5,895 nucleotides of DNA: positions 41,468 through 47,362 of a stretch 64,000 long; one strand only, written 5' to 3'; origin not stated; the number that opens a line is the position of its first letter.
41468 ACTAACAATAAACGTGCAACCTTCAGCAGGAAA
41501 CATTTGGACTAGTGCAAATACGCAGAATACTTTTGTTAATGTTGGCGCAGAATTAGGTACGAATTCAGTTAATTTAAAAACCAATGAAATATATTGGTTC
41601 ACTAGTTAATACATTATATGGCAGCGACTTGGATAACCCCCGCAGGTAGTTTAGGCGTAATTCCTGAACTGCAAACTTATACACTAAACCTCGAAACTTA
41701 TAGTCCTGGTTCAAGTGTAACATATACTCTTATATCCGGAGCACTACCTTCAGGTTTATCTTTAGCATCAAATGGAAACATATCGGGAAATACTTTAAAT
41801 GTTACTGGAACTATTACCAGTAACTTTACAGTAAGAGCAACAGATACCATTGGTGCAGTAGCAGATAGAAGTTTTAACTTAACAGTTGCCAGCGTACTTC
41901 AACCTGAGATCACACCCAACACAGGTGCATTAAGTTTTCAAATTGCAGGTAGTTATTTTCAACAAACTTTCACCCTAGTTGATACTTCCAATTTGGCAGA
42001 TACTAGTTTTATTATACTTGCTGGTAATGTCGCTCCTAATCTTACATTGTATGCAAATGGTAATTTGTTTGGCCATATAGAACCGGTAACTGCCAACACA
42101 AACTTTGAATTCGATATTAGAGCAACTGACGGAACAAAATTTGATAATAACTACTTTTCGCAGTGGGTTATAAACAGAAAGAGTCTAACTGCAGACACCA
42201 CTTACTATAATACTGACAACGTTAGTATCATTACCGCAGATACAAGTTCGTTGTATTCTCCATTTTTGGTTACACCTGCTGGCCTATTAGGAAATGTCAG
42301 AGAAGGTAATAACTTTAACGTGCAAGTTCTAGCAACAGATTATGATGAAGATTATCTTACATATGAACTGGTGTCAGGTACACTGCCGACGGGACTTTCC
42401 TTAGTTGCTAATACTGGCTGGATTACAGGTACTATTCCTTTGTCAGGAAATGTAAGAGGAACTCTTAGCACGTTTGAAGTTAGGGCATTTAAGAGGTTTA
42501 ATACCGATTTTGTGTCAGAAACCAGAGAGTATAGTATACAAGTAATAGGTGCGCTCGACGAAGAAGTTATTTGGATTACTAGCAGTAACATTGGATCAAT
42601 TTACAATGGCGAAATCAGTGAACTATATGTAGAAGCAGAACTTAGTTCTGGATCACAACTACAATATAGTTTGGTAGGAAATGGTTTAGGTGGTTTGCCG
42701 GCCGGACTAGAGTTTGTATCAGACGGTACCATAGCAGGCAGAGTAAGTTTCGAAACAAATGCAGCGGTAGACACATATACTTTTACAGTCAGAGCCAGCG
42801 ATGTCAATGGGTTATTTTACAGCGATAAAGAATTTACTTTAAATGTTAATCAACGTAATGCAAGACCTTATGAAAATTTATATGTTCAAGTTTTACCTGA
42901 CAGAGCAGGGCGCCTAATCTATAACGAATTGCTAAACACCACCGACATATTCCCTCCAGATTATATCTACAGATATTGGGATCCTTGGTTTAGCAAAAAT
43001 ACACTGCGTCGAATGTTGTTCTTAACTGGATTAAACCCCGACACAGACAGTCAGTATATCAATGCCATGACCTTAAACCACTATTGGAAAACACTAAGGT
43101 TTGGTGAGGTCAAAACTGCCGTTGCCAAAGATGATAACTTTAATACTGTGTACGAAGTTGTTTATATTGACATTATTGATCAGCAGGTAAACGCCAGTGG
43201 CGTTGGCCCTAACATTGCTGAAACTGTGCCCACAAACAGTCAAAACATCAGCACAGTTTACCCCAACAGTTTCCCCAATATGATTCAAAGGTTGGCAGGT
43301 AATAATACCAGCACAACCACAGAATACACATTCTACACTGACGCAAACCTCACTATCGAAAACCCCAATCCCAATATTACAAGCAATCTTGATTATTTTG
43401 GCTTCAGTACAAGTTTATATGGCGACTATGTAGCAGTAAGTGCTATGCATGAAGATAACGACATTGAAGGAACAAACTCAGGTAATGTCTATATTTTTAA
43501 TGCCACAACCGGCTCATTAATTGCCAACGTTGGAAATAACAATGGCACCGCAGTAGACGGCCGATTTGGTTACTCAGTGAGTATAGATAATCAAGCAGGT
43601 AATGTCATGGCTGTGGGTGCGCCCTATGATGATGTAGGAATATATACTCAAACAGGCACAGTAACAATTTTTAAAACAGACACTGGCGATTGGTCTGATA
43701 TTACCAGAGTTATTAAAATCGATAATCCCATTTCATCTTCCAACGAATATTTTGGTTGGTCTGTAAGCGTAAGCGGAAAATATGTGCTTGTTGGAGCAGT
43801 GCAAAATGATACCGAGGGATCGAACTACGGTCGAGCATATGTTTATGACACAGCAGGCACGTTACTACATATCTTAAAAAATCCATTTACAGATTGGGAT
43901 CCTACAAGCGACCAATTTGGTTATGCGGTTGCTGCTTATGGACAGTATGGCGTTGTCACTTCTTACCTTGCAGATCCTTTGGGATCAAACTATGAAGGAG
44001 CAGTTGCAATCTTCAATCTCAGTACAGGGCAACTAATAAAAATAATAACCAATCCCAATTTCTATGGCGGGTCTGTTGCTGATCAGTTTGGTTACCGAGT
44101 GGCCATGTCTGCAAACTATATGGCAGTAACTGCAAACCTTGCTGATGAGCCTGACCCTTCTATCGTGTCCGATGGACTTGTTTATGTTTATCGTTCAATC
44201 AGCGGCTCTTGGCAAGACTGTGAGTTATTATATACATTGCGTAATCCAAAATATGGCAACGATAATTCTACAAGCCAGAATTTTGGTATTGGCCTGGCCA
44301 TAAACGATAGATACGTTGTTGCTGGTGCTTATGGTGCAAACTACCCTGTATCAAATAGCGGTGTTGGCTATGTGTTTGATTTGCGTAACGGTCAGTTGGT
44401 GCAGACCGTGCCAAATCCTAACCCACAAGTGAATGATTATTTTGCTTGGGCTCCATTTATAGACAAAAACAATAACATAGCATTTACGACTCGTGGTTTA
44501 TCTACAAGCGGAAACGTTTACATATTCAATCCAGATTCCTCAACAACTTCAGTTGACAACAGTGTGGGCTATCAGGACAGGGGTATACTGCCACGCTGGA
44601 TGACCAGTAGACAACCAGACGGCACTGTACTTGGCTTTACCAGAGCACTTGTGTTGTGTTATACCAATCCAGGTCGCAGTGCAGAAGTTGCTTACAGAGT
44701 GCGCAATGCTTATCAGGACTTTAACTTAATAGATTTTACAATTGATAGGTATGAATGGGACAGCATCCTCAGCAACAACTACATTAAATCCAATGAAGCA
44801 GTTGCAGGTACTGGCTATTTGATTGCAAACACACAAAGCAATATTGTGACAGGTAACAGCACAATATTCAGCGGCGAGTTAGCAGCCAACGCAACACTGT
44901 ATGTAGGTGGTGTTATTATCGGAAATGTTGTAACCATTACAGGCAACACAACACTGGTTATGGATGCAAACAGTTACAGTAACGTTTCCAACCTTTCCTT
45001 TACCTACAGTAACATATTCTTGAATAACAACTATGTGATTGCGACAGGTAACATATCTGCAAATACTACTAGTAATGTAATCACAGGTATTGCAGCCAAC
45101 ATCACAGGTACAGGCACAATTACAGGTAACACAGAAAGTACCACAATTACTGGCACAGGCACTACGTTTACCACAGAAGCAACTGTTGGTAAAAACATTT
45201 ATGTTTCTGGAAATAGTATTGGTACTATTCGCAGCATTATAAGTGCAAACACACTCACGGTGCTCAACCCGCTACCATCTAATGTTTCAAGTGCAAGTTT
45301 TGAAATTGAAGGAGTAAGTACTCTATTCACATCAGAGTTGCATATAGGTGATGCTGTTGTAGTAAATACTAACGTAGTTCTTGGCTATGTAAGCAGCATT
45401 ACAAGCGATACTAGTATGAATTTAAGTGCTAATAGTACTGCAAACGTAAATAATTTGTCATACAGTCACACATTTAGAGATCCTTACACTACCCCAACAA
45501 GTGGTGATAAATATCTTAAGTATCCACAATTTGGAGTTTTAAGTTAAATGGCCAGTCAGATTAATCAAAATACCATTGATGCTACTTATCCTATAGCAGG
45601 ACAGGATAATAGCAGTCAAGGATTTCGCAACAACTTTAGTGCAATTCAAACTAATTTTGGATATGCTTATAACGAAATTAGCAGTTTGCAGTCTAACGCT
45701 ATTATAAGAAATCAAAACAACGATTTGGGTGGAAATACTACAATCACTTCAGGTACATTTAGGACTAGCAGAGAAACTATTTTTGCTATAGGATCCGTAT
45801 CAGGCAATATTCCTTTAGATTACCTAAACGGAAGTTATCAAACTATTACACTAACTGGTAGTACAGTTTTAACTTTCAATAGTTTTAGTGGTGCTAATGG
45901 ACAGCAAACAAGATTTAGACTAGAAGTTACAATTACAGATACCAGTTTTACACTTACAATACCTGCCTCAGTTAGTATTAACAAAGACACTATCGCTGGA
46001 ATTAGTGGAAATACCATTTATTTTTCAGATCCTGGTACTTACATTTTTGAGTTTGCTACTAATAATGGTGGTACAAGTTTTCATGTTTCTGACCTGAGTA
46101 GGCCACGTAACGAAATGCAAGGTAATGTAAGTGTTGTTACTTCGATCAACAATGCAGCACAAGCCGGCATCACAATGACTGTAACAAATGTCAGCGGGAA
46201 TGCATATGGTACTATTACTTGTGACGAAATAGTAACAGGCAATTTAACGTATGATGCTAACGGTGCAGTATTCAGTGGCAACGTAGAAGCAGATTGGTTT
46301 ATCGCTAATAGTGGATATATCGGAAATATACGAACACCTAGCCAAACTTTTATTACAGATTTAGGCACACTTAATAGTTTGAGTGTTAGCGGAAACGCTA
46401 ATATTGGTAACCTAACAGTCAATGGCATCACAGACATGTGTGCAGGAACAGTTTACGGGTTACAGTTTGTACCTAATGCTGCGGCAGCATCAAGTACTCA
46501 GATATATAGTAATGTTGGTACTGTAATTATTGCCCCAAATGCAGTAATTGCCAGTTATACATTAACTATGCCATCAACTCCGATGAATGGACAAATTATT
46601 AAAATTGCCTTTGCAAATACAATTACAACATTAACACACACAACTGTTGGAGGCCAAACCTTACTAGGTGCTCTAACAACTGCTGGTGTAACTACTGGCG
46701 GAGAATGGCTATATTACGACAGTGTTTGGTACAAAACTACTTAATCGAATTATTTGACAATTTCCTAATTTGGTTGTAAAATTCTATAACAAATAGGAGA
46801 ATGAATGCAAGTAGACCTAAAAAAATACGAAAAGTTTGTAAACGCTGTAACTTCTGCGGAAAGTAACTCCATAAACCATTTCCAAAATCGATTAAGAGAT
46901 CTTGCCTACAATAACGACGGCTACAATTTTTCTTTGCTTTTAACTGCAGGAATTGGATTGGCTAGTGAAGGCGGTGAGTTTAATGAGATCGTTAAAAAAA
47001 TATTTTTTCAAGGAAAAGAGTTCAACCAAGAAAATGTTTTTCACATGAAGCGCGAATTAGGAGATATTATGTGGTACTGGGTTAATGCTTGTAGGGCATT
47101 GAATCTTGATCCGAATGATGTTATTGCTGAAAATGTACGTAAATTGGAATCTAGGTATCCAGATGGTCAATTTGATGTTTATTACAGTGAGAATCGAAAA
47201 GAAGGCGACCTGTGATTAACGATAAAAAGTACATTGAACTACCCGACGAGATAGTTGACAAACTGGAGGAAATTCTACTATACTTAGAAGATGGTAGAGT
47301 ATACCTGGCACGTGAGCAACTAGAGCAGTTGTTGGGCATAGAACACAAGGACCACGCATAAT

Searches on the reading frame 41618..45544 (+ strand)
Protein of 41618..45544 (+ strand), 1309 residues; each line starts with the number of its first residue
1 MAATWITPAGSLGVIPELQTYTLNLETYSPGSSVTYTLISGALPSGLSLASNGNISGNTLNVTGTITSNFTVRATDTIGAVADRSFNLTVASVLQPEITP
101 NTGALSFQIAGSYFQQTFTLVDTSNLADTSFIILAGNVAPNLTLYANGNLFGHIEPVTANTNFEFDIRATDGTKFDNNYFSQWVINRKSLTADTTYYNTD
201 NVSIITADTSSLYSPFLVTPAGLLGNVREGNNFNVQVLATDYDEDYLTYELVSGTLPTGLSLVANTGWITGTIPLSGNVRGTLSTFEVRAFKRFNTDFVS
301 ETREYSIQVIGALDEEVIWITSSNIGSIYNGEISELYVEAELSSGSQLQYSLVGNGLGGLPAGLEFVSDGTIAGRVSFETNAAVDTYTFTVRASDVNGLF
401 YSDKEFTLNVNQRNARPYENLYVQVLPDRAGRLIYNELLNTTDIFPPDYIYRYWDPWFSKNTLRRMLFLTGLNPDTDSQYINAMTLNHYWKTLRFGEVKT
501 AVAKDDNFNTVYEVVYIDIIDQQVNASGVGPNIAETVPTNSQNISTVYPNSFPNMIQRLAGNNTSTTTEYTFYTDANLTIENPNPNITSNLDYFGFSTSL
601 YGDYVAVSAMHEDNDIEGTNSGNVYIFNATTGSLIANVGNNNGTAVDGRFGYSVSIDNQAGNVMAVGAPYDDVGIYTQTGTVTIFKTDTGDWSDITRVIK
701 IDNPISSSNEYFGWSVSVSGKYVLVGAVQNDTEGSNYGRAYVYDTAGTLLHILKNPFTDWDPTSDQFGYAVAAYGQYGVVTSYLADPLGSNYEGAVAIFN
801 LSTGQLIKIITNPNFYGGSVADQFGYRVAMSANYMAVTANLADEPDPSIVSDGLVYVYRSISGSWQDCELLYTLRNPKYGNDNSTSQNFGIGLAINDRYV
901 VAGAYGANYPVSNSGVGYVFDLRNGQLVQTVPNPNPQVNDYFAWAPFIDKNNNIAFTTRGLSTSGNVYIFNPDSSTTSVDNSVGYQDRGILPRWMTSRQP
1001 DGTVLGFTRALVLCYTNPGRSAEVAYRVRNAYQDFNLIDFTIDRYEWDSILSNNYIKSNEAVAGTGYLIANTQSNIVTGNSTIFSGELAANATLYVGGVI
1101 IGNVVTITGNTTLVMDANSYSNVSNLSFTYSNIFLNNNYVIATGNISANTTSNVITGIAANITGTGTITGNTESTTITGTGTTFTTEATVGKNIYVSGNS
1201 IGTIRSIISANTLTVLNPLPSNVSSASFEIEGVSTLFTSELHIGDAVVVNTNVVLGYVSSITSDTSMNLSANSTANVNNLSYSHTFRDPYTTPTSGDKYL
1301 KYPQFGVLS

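Call 7: search_protein_families(library=pfam, proteins=[window:41618-45544:+], max_evalue=0.01)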
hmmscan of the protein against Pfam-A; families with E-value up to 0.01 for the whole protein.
window:41618-45544:+ (1309 aa): 2 families
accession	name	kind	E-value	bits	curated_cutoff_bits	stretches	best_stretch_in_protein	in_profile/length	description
PF14312.12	FG-GAP_2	-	5.2e-33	113.4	23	4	707-743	13-49/49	FG-GAP repeat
PF05345.18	He_PIG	-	2.4e-25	89.2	24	3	20-91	18-96/96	Putative Ig domain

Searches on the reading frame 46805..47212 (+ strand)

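Call 108: search_protein_families(library=pfam, proteins=[window:46805-47212:+], max_evalue=0.001)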
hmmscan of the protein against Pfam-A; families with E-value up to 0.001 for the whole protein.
window:46805-47212:+ (136 aa): 1 family
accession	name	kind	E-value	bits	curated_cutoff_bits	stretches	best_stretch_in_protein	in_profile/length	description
PF03819.22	MazG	-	2.8e-09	37.5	22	1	52-120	10-72/74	MazG nucleotide pyrophosphohydrolase domain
